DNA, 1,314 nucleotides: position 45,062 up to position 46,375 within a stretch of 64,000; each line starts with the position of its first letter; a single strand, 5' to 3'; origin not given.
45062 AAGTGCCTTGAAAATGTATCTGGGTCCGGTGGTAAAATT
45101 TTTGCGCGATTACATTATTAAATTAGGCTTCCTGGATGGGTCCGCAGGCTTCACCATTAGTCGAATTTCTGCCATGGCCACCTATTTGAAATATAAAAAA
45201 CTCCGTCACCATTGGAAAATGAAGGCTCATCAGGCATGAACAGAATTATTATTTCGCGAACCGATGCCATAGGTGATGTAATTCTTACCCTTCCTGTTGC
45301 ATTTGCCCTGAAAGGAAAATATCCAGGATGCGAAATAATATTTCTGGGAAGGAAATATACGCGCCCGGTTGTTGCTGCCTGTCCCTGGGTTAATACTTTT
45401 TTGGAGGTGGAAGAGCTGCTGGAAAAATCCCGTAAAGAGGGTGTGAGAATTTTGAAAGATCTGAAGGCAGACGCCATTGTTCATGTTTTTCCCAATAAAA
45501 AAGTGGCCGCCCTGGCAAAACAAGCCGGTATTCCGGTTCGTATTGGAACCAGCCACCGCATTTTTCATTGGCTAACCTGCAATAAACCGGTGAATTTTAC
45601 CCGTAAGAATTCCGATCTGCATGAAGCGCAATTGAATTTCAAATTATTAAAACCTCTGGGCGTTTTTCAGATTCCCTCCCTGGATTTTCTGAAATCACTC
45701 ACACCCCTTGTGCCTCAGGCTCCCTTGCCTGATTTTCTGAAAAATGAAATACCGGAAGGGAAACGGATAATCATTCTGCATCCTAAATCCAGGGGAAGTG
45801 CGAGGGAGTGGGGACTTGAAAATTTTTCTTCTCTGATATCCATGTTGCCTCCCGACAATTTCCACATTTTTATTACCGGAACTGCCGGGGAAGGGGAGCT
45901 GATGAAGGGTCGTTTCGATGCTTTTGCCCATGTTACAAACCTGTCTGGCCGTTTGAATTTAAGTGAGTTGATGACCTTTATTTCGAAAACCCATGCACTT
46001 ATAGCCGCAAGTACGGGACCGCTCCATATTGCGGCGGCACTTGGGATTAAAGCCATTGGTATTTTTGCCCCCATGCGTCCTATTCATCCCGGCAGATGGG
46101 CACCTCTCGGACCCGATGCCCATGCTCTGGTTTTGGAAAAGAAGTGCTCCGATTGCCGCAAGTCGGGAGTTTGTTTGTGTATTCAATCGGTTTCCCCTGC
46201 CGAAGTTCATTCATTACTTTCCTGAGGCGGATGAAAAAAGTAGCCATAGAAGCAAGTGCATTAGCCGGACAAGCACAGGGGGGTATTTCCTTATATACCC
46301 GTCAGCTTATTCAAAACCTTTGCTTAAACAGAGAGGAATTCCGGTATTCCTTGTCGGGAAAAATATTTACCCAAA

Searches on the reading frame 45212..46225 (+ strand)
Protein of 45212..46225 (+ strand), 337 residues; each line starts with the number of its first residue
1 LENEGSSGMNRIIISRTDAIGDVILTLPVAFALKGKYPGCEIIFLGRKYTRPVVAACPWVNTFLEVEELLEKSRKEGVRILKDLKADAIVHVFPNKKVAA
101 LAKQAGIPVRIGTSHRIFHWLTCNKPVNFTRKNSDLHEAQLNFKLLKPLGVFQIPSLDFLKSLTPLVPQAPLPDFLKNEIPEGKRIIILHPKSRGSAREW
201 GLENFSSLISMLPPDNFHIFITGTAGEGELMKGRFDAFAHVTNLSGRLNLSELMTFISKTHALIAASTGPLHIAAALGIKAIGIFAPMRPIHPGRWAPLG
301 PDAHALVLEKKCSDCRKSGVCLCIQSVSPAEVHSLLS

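Call 73: search_protein_families(library=pfam, proteins=[window:45212-46225:+], max_evalue=0.00001)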
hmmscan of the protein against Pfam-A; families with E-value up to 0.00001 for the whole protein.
window:45212-46225:+ (337 aa): 1 family
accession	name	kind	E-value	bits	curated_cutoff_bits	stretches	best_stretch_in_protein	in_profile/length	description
PF01075.23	Glyco_transf_9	-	1.9e-21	77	22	1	81-318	8-239/247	Glycosyltransferase family 9 (heptosyltransferase)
